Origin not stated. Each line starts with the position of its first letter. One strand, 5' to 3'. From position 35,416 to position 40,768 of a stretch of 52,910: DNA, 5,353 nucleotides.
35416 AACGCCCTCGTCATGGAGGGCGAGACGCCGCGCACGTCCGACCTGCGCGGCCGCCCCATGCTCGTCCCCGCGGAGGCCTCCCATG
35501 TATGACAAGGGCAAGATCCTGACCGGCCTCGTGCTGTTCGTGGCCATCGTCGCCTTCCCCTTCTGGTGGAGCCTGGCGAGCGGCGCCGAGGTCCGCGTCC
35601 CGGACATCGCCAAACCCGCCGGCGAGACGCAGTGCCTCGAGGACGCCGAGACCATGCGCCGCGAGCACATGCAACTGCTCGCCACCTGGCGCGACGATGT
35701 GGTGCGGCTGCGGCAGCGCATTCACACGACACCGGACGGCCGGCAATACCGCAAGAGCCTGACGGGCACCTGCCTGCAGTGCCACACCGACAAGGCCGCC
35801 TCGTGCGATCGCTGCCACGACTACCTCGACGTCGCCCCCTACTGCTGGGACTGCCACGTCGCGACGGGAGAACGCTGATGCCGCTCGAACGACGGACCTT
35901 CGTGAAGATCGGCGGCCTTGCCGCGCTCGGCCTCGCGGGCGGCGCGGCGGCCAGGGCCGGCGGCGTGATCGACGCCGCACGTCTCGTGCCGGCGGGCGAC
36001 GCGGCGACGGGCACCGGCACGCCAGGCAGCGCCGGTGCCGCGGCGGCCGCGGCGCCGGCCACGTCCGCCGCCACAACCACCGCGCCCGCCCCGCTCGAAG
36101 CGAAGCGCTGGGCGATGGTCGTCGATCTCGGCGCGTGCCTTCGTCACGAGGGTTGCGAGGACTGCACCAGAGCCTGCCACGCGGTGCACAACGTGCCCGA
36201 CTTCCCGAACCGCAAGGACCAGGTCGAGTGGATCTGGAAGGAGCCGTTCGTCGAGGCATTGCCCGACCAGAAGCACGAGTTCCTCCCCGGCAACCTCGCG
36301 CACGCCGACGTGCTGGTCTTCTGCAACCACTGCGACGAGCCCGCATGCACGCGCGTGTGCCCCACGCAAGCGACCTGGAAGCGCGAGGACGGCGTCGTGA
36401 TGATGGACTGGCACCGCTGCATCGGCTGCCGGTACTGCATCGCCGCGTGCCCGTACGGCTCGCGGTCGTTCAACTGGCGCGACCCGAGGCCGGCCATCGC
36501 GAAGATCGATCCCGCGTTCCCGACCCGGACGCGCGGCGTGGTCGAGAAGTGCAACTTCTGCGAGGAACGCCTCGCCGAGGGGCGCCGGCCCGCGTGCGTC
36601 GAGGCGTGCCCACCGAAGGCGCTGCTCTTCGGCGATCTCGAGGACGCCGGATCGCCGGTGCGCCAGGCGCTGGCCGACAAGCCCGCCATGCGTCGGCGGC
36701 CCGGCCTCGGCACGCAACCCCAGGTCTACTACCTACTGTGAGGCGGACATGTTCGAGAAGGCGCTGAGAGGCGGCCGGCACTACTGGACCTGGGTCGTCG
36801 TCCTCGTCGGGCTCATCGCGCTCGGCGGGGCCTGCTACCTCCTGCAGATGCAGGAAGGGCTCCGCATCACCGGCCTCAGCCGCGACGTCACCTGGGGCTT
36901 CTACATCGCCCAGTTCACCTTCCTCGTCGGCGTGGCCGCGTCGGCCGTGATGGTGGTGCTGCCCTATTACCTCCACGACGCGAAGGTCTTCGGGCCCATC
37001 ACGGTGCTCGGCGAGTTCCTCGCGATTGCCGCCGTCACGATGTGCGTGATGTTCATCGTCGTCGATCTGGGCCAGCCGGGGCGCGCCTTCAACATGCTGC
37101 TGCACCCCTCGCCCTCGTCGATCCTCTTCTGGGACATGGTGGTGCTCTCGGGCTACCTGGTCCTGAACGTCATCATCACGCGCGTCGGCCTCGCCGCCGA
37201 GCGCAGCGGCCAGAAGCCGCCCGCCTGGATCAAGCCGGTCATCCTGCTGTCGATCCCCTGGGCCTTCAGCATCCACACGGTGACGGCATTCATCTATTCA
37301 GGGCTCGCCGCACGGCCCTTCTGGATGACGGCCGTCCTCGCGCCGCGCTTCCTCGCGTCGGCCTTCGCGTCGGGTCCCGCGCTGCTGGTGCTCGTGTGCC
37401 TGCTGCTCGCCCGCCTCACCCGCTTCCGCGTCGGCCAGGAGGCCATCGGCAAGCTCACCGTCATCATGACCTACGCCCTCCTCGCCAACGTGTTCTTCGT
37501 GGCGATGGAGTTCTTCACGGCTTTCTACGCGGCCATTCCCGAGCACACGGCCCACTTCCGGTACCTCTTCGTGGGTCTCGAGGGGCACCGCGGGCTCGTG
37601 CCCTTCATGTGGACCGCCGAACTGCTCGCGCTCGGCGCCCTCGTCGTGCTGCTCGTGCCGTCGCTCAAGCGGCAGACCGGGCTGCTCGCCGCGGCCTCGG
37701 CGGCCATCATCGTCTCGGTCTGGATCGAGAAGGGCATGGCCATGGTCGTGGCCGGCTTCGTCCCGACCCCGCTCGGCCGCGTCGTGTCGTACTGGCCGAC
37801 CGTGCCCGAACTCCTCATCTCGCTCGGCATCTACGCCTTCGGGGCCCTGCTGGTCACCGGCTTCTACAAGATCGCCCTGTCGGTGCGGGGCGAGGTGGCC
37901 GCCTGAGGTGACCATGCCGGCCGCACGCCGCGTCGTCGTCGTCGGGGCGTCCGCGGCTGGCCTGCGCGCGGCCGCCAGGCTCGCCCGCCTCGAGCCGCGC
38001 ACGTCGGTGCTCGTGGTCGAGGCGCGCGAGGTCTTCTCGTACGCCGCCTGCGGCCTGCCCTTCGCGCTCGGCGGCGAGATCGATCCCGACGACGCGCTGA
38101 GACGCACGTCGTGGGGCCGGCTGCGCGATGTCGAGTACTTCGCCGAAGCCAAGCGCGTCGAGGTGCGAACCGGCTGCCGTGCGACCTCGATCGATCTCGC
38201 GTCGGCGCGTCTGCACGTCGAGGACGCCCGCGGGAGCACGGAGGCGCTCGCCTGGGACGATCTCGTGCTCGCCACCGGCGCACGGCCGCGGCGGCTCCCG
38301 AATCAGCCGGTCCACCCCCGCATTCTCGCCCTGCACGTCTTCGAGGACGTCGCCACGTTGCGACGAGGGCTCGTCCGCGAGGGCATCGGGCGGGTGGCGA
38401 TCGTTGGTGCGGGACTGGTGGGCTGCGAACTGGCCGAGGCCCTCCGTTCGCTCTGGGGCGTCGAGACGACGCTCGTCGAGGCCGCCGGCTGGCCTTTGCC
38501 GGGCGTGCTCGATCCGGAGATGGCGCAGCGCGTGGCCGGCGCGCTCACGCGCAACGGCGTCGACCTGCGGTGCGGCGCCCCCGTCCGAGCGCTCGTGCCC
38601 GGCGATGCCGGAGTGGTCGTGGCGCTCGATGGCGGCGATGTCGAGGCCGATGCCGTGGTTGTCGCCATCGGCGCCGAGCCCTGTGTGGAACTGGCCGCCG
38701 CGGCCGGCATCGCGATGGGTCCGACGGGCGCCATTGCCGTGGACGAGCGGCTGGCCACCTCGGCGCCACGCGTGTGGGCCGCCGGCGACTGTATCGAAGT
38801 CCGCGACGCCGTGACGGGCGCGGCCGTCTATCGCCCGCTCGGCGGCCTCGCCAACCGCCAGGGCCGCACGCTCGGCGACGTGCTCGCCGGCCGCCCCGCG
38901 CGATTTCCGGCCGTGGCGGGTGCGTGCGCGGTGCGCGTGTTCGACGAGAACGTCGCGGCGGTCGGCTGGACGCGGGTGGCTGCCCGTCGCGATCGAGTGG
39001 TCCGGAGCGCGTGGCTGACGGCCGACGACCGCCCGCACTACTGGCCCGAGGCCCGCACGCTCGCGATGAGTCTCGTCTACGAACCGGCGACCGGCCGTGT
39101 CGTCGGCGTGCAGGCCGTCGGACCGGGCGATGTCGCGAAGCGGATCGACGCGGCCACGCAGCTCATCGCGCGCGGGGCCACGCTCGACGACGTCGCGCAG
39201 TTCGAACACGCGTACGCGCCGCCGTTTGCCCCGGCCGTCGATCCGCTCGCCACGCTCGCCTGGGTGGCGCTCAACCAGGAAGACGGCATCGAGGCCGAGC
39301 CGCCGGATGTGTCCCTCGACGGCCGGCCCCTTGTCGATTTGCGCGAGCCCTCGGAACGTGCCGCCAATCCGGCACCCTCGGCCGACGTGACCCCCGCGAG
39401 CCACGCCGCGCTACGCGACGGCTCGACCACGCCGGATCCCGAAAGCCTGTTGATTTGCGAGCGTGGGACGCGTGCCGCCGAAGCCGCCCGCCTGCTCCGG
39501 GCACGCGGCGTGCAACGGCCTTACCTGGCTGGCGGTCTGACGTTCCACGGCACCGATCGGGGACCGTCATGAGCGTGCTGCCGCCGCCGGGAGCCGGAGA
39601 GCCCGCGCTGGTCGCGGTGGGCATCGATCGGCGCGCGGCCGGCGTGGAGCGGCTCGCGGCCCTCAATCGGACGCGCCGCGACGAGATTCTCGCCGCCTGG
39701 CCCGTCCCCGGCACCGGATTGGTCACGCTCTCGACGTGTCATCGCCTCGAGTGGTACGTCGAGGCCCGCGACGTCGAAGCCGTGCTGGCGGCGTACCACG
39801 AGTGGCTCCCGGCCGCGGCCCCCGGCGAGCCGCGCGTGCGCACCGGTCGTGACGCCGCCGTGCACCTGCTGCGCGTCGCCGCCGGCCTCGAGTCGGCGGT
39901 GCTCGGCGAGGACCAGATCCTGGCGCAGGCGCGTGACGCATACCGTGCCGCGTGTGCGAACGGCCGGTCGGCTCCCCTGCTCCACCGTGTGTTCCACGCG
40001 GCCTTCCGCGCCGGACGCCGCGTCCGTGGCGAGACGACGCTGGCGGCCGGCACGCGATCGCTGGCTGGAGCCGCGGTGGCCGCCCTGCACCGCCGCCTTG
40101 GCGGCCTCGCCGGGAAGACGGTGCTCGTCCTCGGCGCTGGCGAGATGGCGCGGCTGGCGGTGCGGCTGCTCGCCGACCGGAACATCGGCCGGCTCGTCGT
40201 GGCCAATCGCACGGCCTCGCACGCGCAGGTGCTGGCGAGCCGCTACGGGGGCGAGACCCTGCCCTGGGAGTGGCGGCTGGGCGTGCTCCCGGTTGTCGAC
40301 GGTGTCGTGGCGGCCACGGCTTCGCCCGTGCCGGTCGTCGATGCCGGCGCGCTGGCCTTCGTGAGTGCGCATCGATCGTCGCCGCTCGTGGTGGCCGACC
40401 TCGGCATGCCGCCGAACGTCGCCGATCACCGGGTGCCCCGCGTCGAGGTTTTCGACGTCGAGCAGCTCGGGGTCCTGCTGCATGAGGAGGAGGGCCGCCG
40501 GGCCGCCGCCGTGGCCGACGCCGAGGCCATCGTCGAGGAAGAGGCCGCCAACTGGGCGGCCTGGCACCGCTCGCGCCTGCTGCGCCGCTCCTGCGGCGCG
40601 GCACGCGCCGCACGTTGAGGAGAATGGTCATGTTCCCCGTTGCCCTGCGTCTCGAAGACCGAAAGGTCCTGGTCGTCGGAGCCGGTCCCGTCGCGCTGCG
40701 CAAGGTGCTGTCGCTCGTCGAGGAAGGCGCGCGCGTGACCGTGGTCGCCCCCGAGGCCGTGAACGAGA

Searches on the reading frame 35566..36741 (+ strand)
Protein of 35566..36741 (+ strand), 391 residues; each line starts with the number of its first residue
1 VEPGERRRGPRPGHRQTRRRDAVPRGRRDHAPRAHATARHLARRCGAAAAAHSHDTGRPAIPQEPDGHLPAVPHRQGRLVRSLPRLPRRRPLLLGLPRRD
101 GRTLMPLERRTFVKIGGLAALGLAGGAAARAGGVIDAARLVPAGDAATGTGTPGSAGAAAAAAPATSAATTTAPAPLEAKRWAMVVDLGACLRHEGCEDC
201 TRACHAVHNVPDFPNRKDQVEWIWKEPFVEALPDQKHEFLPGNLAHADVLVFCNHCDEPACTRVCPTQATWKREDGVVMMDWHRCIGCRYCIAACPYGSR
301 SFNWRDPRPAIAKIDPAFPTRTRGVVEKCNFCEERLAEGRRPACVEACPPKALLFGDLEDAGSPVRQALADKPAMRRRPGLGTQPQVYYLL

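Call 13: search_protein_families(library=pfam, proteins=[window:35566-36741:+])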
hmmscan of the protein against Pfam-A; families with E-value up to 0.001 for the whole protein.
window:35566-36741:+ (391 aa): 9 families
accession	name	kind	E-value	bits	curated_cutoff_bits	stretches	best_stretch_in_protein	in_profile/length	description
PF13247.11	Fer4_11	-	1.3e-17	64.3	26.2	2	253-305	10-64/100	4Fe-4S dicluster domain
PF13187.11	Fer4_9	-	4.3e-10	39.9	27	2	284-352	1-51/52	4Fe-4S dicluster domain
PF12838.12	Fer4_7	-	1.8e-09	38.4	27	2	284-352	1-52/52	4Fe-4S dicluster domain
PF13237.11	Fer4_10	-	2.8e-08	34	25.5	2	253-296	9-53/53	4Fe-4S dicluster domain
PF12837.12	Fer4_6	-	6.7e-07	29.4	25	1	283-298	7-22/24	4Fe-4S binding domain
PF00037.32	Fer4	-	1.9e-05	24.7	21.1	1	281-298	4-21/24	4Fe-4S binding domain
PF13183.11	Fer4_8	-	0.00018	22.4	27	0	283-349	3-65/68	4Fe-4S dicluster domain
PF25160.1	LdpA_Fe-S-bd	-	0.00023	21.3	27.6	1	255-298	4-41/49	LdpA Fe-S cluster-binding domain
PF12797.12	Fer4_2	-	0.00031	21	24.5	1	278-297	3-22/22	4Fe-4S binding domain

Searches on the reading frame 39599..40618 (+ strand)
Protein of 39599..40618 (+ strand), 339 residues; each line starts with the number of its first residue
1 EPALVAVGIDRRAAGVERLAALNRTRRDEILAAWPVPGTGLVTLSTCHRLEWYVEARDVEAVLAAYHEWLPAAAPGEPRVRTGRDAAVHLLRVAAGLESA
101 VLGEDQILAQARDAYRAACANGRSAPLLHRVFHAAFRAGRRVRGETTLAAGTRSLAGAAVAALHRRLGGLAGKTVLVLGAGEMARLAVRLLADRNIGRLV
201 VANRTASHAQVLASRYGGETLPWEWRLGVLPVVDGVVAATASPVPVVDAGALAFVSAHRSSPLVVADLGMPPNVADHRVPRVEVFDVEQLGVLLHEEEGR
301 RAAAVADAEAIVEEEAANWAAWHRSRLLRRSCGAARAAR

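Call 15: search_protein_families(library=pfam, proteins=[window:39599-40618:+])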
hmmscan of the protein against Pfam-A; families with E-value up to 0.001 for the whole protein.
window:39599-40618:+ (339 aa): 2 families
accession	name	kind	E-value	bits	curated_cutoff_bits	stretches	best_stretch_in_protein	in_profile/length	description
PF05201.20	GlutR_N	-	9.9e-30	103.8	27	1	14-146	8-151/151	Glutamyl-tRNAGlu reductase, N-terminal domain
PF01488.26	Shikimate_DH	-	1.9e-22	80.2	24.3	1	164-290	4-135/138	Shikimate / quinate 5-dehydrogenase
